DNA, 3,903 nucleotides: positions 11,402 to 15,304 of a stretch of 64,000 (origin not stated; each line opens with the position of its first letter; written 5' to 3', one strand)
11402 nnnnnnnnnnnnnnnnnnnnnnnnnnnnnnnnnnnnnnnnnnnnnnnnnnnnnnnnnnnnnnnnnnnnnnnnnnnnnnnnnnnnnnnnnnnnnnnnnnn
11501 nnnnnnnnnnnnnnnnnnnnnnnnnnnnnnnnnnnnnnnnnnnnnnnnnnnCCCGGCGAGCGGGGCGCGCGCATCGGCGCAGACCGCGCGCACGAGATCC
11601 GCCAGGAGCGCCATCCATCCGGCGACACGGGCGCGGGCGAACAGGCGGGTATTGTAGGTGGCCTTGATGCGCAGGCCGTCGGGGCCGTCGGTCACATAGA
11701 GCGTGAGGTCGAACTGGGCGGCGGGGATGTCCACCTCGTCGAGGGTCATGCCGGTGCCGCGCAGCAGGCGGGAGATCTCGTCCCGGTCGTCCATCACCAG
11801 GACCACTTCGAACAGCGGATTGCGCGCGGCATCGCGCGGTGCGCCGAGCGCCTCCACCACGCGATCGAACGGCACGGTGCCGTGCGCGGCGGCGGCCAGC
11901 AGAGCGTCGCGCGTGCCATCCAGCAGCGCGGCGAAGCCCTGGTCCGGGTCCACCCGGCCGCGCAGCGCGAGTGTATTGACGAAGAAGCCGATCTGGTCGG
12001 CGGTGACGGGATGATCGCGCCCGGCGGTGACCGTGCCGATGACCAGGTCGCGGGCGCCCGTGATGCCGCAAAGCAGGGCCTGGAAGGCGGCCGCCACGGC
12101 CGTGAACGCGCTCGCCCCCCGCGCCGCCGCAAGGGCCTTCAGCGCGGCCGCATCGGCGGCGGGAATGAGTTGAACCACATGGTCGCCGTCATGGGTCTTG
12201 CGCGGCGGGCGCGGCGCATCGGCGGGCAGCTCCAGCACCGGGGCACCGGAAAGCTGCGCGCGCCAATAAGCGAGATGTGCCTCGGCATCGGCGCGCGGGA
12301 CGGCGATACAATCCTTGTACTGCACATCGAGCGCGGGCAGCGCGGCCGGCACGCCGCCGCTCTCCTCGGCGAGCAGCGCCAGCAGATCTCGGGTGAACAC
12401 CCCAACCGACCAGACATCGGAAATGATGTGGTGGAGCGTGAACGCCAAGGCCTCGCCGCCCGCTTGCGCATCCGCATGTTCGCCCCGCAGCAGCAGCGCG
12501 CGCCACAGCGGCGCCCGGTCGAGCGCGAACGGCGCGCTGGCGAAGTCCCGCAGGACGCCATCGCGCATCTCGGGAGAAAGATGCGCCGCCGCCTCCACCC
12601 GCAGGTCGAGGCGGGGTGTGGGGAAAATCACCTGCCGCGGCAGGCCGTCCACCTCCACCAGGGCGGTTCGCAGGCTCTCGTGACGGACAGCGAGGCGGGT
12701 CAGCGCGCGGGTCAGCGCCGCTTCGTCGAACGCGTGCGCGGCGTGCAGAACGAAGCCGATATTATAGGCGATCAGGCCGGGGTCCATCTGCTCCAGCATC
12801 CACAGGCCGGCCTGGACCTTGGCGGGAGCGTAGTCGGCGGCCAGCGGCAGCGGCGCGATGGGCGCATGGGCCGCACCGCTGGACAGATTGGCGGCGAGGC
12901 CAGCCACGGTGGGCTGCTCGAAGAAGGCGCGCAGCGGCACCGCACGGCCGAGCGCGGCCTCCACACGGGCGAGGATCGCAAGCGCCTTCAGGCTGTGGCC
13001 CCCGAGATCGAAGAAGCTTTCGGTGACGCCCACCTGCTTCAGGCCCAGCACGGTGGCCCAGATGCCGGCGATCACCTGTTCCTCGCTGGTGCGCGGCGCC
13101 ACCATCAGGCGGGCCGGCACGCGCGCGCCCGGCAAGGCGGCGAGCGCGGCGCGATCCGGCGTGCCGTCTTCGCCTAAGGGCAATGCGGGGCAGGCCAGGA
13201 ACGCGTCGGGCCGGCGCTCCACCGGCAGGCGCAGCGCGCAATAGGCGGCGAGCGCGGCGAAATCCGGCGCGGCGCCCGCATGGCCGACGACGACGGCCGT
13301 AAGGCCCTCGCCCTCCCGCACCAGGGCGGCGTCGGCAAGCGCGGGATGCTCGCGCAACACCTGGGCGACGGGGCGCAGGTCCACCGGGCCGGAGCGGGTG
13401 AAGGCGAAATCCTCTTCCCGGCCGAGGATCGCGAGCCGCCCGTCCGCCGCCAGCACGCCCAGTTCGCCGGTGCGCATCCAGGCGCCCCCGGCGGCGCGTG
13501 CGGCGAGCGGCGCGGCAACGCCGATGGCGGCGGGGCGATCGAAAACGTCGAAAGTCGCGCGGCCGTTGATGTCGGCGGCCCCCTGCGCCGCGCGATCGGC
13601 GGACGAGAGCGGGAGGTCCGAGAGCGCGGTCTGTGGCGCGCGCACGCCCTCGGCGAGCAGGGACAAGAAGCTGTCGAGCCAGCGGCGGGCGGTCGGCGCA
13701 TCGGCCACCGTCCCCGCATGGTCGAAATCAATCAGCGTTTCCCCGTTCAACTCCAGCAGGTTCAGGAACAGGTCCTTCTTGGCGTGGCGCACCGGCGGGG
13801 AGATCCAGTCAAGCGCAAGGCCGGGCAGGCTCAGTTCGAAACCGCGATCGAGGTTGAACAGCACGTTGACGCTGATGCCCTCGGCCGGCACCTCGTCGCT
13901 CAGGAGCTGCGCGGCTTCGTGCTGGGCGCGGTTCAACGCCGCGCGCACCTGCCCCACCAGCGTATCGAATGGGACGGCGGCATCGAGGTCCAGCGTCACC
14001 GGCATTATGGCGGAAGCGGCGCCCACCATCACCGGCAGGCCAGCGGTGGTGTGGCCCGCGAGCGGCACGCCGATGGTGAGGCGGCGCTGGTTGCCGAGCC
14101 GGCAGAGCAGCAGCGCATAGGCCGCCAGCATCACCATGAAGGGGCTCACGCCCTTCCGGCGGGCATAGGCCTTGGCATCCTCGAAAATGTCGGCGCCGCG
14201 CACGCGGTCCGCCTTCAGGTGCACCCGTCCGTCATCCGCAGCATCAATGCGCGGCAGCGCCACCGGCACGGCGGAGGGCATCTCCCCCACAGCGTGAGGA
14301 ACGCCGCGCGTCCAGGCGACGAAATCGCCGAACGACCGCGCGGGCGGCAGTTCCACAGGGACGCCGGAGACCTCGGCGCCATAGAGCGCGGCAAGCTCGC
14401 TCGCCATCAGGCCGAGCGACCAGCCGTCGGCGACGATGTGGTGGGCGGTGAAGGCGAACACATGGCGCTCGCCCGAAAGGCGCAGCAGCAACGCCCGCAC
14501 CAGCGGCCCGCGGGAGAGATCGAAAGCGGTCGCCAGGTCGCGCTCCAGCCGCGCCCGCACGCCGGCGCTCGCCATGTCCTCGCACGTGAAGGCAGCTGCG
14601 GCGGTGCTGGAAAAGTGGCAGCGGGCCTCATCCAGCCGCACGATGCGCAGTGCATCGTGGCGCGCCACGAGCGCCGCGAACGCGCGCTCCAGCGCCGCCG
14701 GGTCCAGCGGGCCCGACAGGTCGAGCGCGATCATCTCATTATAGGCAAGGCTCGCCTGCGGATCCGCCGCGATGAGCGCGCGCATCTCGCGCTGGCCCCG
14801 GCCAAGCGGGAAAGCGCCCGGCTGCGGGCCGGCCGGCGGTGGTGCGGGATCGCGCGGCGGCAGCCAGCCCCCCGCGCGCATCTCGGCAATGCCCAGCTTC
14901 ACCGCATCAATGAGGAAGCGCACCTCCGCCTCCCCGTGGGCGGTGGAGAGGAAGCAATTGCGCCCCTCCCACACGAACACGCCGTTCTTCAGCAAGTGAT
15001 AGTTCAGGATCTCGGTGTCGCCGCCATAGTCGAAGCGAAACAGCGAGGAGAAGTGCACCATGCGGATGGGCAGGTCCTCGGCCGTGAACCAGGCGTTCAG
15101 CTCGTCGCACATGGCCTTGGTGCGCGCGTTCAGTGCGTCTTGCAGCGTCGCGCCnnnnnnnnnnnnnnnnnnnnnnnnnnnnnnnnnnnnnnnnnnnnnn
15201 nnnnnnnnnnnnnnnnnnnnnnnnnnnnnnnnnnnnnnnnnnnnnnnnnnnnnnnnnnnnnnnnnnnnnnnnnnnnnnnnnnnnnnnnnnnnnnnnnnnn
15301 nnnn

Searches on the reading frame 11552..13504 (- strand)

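Call 39: search_protein_families(library=pfam, proteins=[window:11552-13504:-], max_evalue=0.01)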
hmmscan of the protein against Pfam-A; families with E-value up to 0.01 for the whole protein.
window:11552-13504:- (651 aa): 2 families
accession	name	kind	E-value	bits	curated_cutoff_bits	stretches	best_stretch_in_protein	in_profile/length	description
PF00668.25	Condensation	-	1.6e-74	251.7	30.6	1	225-649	5-441/456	Condensation domain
PF00550.31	PP-binding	-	1e-15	58.2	20.8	1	144-205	2-65/67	Phosphopantetheine attachment site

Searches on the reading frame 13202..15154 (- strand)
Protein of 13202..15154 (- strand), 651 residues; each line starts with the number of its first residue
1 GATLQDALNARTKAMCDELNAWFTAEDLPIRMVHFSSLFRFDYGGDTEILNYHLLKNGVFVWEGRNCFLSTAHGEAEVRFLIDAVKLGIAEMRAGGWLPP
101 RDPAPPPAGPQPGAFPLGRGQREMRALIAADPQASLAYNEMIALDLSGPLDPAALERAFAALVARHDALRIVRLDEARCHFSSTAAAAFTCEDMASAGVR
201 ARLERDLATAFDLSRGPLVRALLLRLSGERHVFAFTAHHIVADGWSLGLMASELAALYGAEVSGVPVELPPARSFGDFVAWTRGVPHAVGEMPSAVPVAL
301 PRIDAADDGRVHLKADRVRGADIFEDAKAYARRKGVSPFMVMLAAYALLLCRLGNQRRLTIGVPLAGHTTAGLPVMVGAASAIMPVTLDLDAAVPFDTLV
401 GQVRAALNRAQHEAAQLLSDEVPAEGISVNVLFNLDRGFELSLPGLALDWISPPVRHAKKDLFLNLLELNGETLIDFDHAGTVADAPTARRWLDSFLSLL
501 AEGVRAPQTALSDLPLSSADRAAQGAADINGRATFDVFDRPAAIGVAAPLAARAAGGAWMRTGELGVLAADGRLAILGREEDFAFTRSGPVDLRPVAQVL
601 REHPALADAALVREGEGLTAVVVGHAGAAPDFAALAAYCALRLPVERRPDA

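Call 39: search_protein_families(library=pfam, proteins=[window:13202-15154:-], max_evalue=0.01)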
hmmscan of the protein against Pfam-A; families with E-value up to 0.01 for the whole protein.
window:13202-15154:- (651 aa): 1 family
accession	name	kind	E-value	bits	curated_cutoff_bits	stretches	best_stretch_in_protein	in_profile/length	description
PF00668.25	Condensation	-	7.4e-43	147.3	30.6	2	121-283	11-183/456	Condensation domain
